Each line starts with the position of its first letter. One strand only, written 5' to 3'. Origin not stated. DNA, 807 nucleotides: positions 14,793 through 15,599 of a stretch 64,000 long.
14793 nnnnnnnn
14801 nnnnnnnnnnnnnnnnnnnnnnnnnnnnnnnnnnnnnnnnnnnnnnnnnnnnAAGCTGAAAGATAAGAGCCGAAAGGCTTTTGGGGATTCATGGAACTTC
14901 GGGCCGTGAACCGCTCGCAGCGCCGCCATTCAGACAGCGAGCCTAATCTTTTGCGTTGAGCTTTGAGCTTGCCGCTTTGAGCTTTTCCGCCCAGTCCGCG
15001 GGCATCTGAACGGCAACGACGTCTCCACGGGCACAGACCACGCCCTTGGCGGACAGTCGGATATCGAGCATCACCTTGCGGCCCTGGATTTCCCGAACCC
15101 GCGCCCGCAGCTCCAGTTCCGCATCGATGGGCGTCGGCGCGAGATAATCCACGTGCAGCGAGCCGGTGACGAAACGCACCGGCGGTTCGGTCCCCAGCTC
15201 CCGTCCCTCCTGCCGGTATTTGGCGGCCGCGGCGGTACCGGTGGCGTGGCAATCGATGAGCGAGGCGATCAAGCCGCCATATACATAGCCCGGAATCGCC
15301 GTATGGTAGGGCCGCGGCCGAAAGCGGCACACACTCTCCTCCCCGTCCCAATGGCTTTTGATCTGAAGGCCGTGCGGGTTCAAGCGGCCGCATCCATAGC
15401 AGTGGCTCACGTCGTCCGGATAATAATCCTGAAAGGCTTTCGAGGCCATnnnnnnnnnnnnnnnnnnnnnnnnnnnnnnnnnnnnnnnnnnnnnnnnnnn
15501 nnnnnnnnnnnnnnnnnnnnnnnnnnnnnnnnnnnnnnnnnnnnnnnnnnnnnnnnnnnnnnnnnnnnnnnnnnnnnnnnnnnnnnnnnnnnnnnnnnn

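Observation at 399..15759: Family definition: ~295 bp element with 16 bp CC-initiated ends and 5 bp target duplications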

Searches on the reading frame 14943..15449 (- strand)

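Call 76: search_protein_families(library=pfam, proteins=[window:14943-15449:-], max_evalue=0.001)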
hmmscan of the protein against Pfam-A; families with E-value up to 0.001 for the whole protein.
window:14943-15449:- (168 aa): 4 families
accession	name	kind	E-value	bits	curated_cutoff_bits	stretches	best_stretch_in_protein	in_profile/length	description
PF03061.28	4HBT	-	1.4e-08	35.4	20.6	1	54-136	2-74/79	Thioesterase superfamily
PF22636.2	FlK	-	0.00012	22.6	27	1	94-144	45-95/103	Fluoroacetyl-CoA-specific thioesterase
PF13622.12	4HBT_3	-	0.00017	22.2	24.3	1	55-142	10-78/83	Acyl-CoA thioesterase N-terminal domain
PF13279.12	4HBT_2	-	0.0008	20.3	25.5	0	88-149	41-104/122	Thioesterase-like superfamily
